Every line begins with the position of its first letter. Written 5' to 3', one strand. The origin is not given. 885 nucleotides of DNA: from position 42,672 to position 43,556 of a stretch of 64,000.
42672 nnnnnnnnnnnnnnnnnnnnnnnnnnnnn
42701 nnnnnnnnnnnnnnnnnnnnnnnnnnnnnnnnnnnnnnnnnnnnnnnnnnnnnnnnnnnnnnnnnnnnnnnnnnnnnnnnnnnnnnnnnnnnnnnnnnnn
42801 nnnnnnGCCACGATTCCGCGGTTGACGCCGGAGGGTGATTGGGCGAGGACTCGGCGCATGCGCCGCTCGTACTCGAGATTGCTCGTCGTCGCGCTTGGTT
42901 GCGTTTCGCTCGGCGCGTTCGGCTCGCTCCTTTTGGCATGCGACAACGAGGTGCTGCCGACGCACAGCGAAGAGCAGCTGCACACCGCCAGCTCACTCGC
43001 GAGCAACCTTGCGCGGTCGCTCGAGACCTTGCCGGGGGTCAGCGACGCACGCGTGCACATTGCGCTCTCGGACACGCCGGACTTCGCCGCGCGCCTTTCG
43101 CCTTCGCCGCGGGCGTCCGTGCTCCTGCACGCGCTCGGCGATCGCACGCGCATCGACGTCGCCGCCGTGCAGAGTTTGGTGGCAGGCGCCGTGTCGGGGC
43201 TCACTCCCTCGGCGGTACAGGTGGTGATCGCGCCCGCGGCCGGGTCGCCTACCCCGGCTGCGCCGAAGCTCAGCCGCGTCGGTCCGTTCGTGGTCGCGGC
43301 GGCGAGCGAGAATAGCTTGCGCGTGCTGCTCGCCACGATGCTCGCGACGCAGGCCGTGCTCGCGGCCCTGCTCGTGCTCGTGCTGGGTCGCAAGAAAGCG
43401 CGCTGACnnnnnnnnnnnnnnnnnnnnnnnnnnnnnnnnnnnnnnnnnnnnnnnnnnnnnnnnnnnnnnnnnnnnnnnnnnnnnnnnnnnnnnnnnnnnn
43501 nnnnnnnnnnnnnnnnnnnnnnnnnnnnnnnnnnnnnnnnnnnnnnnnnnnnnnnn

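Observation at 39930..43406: Lipoprotein + pseudokinase-GYF-TM-TonBC-like protein + single-RBM SctJ/FliF-like lipoprotein: candidate uncharacterised trans-envelope module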

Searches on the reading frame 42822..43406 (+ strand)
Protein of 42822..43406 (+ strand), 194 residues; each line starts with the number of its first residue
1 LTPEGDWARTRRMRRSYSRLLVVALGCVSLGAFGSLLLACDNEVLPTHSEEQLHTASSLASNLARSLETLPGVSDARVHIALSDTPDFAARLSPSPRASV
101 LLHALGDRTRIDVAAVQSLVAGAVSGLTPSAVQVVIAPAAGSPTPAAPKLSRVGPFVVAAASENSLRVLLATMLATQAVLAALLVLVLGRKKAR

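Call 3: search_protein_families(library=pfam, proteins=[window:42822-43406:+], max_evalue=1)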
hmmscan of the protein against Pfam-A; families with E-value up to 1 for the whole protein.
window:42822-43406:+ (194 aa): 1 family
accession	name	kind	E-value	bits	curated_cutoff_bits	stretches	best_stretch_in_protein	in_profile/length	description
PF01514.23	YscJ_FliF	-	1.6e-16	61.1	24.4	1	22-135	55-170/179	Secretory protein of YscJ/FliF family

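Call 4: search_protein_families(library=ncbifam, proteins=[window:42822-43406:+], max_evalue=1)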
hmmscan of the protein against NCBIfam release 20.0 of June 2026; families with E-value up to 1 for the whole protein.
window:42822-43406:+ (194 aa): 2 families
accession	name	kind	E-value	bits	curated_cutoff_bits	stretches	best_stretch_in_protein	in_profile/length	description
TIGR02544.1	III_secr_YscJ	equivalog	1.4e-10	41.2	161.95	1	42-140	91-189/193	type III secretion system inner membrane ring lipoprotein SctJ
TIGR00206.1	fliF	equivalog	1.8e-07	30.5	129.75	1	47-135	124-213/555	flagellar basal-body MS-ring/collar protein FliF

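Call 8: find_homologous_proteins(query=window:42822-43406:+, max_evalue=0.001)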
Query window:42822-43406:+ (194 aa): 9 proteins with E <= 0.001 among 3546 candidates.
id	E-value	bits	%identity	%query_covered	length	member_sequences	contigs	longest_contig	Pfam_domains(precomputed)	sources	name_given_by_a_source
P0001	5.1e-102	357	100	94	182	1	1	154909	PF01514.24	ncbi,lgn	-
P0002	4.7e-36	142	52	69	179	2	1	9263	PF01514.24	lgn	-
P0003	7.6e-24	103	47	68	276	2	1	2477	PF01514.24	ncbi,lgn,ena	-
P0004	1.1e-19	89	40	76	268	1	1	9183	PF01514.24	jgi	jgi:type III secretion protein J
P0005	1.7e-19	88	43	78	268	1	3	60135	PF01514.24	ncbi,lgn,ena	-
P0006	2.7e-19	88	45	77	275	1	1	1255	PF01514.24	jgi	jgi:type III secretion protein J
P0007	4.1e-16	77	39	67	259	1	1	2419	PF01514.24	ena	-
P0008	9.5e-10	57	42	56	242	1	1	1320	PF01514.24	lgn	-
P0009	6.7e-8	51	40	59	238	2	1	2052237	PF01514.24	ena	-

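Call 9: find_encoding_contigs(protein=P0002, flank=10000, max_places=3)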
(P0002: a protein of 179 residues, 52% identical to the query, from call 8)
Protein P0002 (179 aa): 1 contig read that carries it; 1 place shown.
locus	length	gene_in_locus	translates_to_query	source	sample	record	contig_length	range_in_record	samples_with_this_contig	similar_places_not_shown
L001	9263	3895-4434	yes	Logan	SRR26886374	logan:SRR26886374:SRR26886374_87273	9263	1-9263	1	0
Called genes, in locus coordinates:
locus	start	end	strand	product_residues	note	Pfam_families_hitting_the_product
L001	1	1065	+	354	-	?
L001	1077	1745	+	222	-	-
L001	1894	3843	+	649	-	PF00069:Pkinase, PF07714:PK_Tyr_Ser-Thr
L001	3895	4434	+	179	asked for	PF01514:YscJ_FliF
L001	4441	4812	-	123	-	-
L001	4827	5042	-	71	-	PF00364:Biotin_lipoyl, PF25917:BSH_RND (weak), PF25919:BSH_CusB (weak), PF25973:BSH_CzcB (faint), PF25984:BSH_YknX (faint), PF25997:BSH_YhbJ (faint)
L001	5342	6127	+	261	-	-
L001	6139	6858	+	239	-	PF00215:OMPdecase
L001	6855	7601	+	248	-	PF08032:SpoU_sub_bind, PF00588:SpoU_methylase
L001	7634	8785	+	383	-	PF00365:PFK, PF01513:NAD_kinase (weak)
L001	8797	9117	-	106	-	-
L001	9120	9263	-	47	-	?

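Call 10: find_encoding_contigs(protein=P0001, flank=10000, max_places=3)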
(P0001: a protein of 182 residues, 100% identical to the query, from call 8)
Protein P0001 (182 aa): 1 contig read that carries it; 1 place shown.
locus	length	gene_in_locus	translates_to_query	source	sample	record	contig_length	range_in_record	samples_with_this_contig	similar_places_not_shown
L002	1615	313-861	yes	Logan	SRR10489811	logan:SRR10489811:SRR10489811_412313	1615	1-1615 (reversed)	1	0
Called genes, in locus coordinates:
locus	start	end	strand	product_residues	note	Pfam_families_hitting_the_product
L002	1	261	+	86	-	?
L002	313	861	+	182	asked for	PF01514:YscJ_FliF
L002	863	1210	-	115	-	-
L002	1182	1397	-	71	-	PF00364:Biotin_lipoyl, PF01597:GCV_H (weak), PF25917:BSH_RND (weak), PF25973:BSH_CzcB (faint)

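Call 44: search_protein_families(library=pfam, alignment_id=A3, max_evalue=0.01)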
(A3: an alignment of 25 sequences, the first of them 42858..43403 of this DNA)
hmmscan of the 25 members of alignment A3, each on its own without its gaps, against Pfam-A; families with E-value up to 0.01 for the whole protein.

A. member 1, window:42858-43403:+ (182 aa): 1 family
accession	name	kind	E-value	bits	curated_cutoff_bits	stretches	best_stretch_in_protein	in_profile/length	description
PF01514.23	YscJ_FliF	-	1.5e-16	61.3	24.4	1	12-123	57-170/179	Secretory protein of YscJ/FliF family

B. families by the number of members that match (of 25 scanned): 1 family
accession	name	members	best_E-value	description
PF01514.23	YscJ_FliF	25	2.4e-27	Secretory protein of YscJ/FliF family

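Call 47: predict_structure(alignment_id=A4)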
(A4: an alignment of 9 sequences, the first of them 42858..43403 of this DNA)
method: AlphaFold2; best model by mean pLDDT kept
length: 182 residues; sequences in the alignment: 9
mean_pLDDT: 73.3   pTM: 0.50
mean pLDDT of the five models: 73.3, 73.1, 72.3, 69.4, 67.8
residues with pLDDT >= 90: 60; 70-90: 52; 50-70: 38; < 50: 32
segments of 3 or more residues with pLDDT < 50: 1-31
pLDDT, mean of each block of 10 residues (from residue 1): 36 31 37 67 88 92 88 55 81 82 94 89 83 66 68 82 92 89 68
secondary structure, 60 per line:
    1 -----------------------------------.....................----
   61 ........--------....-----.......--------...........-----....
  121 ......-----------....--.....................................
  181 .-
elements in order: H36-56 E61-68 H77-80 E86-92 H101-111 E120-126 E138-141 E144-147 H148-181

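Call 50: fold_search(model_id=the predicted structure, library=pdb)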
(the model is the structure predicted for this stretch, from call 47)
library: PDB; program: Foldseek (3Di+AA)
matches with E <= 10: 636; with E <= 0.001: 50
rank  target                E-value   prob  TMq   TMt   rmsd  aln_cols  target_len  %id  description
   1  6sd2_A                1.7e-06  1.00  0.39  0.78   2.1        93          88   38  Structure of the RBM2inner region of the Salmonella flagella MS-ring protein FliF with 21-fold symmetry applied. (released 2020-03-18)
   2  8wkq_WP               2.6e-06  1.00  0.42  0.74   2.8        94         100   37  Cryo-EM structure of the MS ring (C1) with export apparatus and proximal rod within the flagellar motor-hook complex  (released 2024-09-04)
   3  7cgo_De               2.7e-06  1.00  0.41  0.73   3.1        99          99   34  Cryo-EM structure of the flagellar motor-hook complex from Salmonella (released 2021-04-28)
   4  7cgo_Da               2.7e-06  1.00  0.41  0.65   3.9       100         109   30  Cryo-EM structure of the flagellar motor-hook complex from Salmonella (released 2021-04-28)
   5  8wkq_WB               3.1e-06  1.00  0.42  0.67   3.9       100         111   35  Cryo-EM structure of the MS ring (C1) with export apparatus and proximal rod within the flagellar motor-hook complex  (released 2024-09-04)
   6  7cgo_Dg               3.6e-06  1.00  0.38  0.77   2.2        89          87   38  Cryo-EM structure of the flagellar motor-hook complex from Salmonella (released 2021-04-28)
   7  8zds_A                3.9e-06  1.00  0.42  0.30   2.1        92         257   35  Structure of the Salmonella flagellar MS-ring with C11 symmetry applied (released 2025-01-01)
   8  7cgo_Df               3.9e-06  1.00  0.41  0.74   2.9        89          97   39  Cryo-EM structure of the flagellar motor-hook complex from Salmonella (released 2021-04-28)
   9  8wkq_WK               4.1e-06  1.00  0.41  0.72   3.5        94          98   37  Cryo-EM structure of the MS ring (C1) with export apparatus and proximal rod within the flagellar motor-hook complex  (released 2024-09-04)
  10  7cik_A                4.7e-06  1.00  0.41  0.47   3.6        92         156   32  Structure of the 58-213 fragment of FliF (released 2021-02-17)
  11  8z5x_S                4.7e-06  1.00  0.42  0.64   5.1       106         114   25  Cryo-EM structure of the MS ring with the proximal rod and the export apparatus (C1) within the polar flagellar motor (released 2025-10-22)
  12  8wkq_WA               5.1e-06  1.00  0.43  0.67   3.5       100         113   35  Cryo-EM structure of the MS ring (C1) with export apparatus and proximal rod within the flagellar motor-hook complex  (released 2024-09-04)
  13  8wkq_WC               5.8e-06  1.00  0.42  0.68   3.3        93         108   38  Cryo-EM structure of the MS ring (C1) with export apparatus and proximal rod within the flagellar motor-hook complex  (released 2024-09-04)
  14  1yj7_A                5.8e-06  1.00  0.39  0.46   3.3       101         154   22  Crystal structure of enteropathogenic E.coli (EPEC) type III secretion system protein EscJ (released 2005-06-07)
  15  8wkq_WE               6.2e-06  1.00  0.43  0.67   3.6       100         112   35  Cryo-EM structure of the MS ring (C1) with export apparatus and proximal rod within the flagellar motor-hook complex  (released 2024-09-04)
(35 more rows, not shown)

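Call 67: find_homologous_proteins(query=A3, max_evalue=0.00001)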
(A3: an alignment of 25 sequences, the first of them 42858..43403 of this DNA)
Query A3 (25 sequences) (182 aa, profile of the alignment): 744 proteins with E <= 0.00001 among 8000 candidates; the best 120 are listed.
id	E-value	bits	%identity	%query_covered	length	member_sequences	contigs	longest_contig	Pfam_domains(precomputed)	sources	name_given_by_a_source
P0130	2.1e-96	340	48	73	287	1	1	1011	PF01514.24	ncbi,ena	-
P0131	1.3e-93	331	47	82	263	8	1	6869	PF01514.24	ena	-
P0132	1.4e-93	331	43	88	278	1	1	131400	PF01514.24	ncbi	-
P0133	2.4e-93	330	44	79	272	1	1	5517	PF01514.24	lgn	-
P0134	1.2e-91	325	42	88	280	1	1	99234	PF01514.24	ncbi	-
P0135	2.7e-91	323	39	82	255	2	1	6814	PF01514.24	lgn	-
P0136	1.0e-90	322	45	81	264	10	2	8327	PF01514.24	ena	-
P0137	8.5e-88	312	44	65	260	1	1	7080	PF01514.24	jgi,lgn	jgi:type III secretion protein J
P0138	1.5e-87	311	45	82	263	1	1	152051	PF01514.24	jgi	jgi:type III secretion protein J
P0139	2.2e-87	311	39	84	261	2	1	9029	PF01514.24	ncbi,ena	-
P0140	4.8e-87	310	45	82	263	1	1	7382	PF01514.24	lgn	-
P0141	5.8e-87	309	46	64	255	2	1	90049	PF01514.24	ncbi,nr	ncbi:MAG: secretion protein [Sandaracinaceae bacterium]|nr:secretion protein [Sandaracinaceae bacter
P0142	8.6e-86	305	44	79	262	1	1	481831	PF01514.24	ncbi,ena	-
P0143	2.5e-84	301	44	63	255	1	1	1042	PF01514.24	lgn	-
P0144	3.0e-83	297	41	79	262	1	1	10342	PF01514.24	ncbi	-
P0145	7.6e-83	296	41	80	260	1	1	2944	PF01514.24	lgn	-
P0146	1.4e-82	295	42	85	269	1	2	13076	PF01514.24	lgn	-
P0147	1.5e-82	295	44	75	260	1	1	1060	PF01514.24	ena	-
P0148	6.3e-81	289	41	70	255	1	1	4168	PF01514.24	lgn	-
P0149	1.4e-80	288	37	88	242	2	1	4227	PF01514.24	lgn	-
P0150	4.9e-80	287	42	73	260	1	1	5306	PF01514.24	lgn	-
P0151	1.6e-79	285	41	79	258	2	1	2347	PF01514.24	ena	-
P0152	1.8e-79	285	42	86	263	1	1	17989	PF01514.24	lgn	-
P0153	5.2e-79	283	44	65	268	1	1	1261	PF01514.24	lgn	-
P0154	6.4e-78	280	39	73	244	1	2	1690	PF01514.24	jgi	jgi:type III secretion protein J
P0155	3.1e-77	277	38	82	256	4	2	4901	PF01514.24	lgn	-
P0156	6.7e-77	276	41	82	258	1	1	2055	PF01514.24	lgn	-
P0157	1.8e-76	275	39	74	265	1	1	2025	PF01514.24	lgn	-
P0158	2.4e-76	274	38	89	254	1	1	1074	PF01514.24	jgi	-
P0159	4.2e-73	264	42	74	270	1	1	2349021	PF01514.24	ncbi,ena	-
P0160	2.9e-72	261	42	80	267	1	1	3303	PF01514.24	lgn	-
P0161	9.2e-71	256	45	71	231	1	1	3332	PF01514.24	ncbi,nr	ncbi:MAG: hypothetical protein KC417_02465, partial [Myxococcales bacterium]|nr:hypothetical protein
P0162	1.8e-70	255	43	66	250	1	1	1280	PF01514.24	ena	-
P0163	3.8e-70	254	38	69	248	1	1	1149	PF01514.24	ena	-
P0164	4.7e-70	254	39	69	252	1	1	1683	PF01514.24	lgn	-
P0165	7.9e-70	253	50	60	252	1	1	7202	PF01514.24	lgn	-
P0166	1.5e-69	252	45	70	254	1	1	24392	PF01514.24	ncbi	-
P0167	1.9e-69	252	42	85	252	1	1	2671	PF01514.24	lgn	-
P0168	3.0e-69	251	35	82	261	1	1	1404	PF01514.24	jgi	jgi:type III secretion protein J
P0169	1.1e-68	249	41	79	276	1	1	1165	PF01514.24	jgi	jgi:type III secretion protein J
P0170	2.5e-68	248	45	62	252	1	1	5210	PF01514.24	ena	-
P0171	2.8e-68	248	43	74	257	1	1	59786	PF01514.24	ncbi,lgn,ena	-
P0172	2.9e-68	248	43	81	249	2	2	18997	PF01514.24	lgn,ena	-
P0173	6.0e-68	247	44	74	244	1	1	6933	PF01514.24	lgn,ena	-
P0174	6.7e-68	247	35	74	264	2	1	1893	PF01514.24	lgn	-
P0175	1.3e-67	246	36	79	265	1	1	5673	PF01514.24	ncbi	-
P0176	2.4e-67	245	34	81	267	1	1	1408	PF01514.24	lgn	-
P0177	3.3e-67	245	37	65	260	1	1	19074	PF01514.24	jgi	jgi:type III secretion protein J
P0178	6.9e-67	243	40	68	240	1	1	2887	PF01514.24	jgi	jgi:type III secretion protein J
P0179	8.9e-67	243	37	68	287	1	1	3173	PF01514.24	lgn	-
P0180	1.5e-66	242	42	81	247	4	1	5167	PF01514.24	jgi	jgi:type III secretion protein J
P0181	2.1e-66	242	36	68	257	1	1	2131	PF01514.24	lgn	-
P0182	2.7e-66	241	36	65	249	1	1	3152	PF01514.24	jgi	jgi:type III secretion protein J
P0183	3.0e-66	241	35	68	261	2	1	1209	PF01514.24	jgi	jgi:type III secretion protein J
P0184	3.0e-66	241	36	69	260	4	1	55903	PF01514.24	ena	-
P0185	4.1e-66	241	39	70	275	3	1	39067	PF01514.24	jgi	jgi:type III secretion protein J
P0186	5.8e-66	240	38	70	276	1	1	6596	PF01514.24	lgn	-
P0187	6.3e-66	240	37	75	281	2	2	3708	PF01514.24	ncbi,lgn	-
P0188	6.5e-66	240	35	68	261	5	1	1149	PF01514.24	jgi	jgi:type III secretion protein J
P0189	7.1e-66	240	38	83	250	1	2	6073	PF01514.24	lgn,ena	-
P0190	7.2e-66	240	36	70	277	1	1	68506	PF01514.24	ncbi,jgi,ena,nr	ncbi:MAG TPA: hypothetical protein VMI54_02295 [Polyangiaceae bacterium]|nr:hypothetical protein [Po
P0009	7.8e-66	240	40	63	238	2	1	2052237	PF01514.24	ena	-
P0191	1.0e-65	240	36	68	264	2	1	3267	PF01514.24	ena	-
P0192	1.0e-65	240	37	81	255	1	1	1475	PF01514.24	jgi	jgi:type III secretion protein J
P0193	1.6e-65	239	35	83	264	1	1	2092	PF01514.24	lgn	-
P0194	2.0e-65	239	33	68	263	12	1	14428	PF01514.24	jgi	jgi:type III secretion protein J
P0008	2.5e-65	238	42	60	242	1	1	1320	PF01514.24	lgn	-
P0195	5.0e-65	237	41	70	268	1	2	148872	PF01514.24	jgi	jgi:type III secretion protein J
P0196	7.0e-65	237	36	70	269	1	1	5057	PF01514.24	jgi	jgi:type III secretion protein J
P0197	8.9e-65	237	39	46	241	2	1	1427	PF01514.24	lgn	-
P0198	9.8e-65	236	44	83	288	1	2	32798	PF01514.24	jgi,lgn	-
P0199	9.9e-65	236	39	69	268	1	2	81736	PF01514.24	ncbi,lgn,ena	-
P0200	1.0e-64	236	36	81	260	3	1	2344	PF01514.24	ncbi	ncbi:MAG TPA: hypothetical protein VIY73_10070 [Polyangiaceae bacterium]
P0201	1.5e-64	236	36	81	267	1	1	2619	PF01514.24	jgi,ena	-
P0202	1.7e-64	236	38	70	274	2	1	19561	PF01514.24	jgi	jgi:type III secretion protein J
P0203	3.1e-64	235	33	81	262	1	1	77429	PF01514.24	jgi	jgi:type III secretion protein J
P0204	9.2e-64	233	41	60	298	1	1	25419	PF01514.24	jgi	jgi:type III secretion protein J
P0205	1.0e-63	233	36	51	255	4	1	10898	PF01514.24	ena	-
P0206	1.1e-63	233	35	68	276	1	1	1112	PF01514.24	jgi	jgi:type III secretion protein J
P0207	1.1e-63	233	38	65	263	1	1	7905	PF01514.24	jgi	jgi:type III secretion protein J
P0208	1.3e-63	233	34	79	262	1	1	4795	PF01514.24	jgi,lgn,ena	-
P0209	1.3e-63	233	40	68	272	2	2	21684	PF01514.24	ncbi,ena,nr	ncbi:MAG: hypothetical protein MJD61_15800 [Proteobacteria bacterium]|nr:hypothetical protein [Pseud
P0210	1.4e-63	233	35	76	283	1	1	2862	PF01514.24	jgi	jgi:type III secretion protein J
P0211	1.5e-63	233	39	51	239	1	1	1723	PF01514.24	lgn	-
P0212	1.5e-63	233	40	62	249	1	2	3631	PF01514.24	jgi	jgi:type III secretion protein J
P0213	2.0e-63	232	40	57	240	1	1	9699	PF01514.24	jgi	jgi:type III secretion protein J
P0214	2.4e-63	232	35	69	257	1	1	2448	PF01514.24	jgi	jgi:type III secretion protein J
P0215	2.4e-63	232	36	58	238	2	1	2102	PF01514.24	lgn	-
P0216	2.8e-63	232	35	69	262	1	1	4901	PF01514.24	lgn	-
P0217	2.9e-63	232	39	72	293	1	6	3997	PF01514.24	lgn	-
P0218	3.0e-63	232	34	48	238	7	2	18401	PF01514.24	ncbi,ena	-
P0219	3.4e-63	231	38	65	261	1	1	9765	PF01514.24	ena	-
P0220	3.7e-63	231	43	70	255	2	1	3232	PF01514.24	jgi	jgi:type III secretion protein J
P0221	4.0e-63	231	41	65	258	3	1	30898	PF01514.24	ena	-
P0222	5.0e-63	231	39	63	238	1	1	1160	PF01514.24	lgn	-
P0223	5.5e-63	231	33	74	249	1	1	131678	PF01514.24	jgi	jgi:type III secretion protein J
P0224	6.7e-63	230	35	65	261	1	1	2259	PF01514.24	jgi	jgi:type III secretion protein J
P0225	8.7e-63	230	40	62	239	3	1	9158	PF01514.24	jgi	jgi:type III secretion protein J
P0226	1.7e-62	229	36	47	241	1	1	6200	PF01514.24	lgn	-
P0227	1.7e-62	229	39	50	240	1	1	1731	PF01514.24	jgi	jgi:type III secretion protein J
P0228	1.8e-62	229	36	58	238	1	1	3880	PF01514.24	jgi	jgi:type III secretion protein J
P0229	1.8e-62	229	37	88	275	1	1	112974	PF01514.24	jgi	jgi:type III secretion protein J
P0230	2.3e-62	229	36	66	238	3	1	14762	PF01514.24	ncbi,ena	-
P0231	2.6e-62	228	38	69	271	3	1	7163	PF01514.24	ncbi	ncbi:MAG TPA: hypothetical protein VIW29_20965 [Polyangiaceae bacterium]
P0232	2.6e-62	228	42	53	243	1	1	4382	PF01514.24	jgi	-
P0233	2.7e-62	228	39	83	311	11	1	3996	PF01514.24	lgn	-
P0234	3.6e-62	228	39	70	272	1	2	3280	PF01514.24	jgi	-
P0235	3.6e-62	228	42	51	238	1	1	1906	PF01514.24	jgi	jgi:type III secretion protein J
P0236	3.7e-62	228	38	53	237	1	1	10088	PF01514.24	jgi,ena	jgi:type III secretion protein J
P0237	4.3e-62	228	38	51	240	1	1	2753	PF01514.24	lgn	-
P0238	4.7e-62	228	39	61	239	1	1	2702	PF01514.24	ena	-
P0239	5.3e-62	227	37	68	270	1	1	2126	PF01514.24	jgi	jgi:type III secretion protein J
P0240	5.4e-62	227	42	64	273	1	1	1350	PF01514.24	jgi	jgi:type III secretion protein J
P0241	6.8e-62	227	37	82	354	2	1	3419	PF01514.24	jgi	jgi:type III secretion protein J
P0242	7.6e-62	227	38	73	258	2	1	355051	PF01514.24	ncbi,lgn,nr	ncbi:MAG: hypothetical protein IPI67_19120 [Myxococcales bacterium]|nr:hypothetical protein [Myxococ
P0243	8.1e-62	227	40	51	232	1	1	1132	PF01514.24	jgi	jgi:type III secretion protein J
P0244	8.3e-62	227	37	61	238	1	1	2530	PF01514.24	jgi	jgi:type III secretion protein J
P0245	8.8e-62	227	38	83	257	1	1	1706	PF01514.24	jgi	jgi:type III secretion protein J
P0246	1.1e-61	226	38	79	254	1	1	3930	PF01514.24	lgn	-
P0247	1.4e-61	226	37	83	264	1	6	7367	PF01514.24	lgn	-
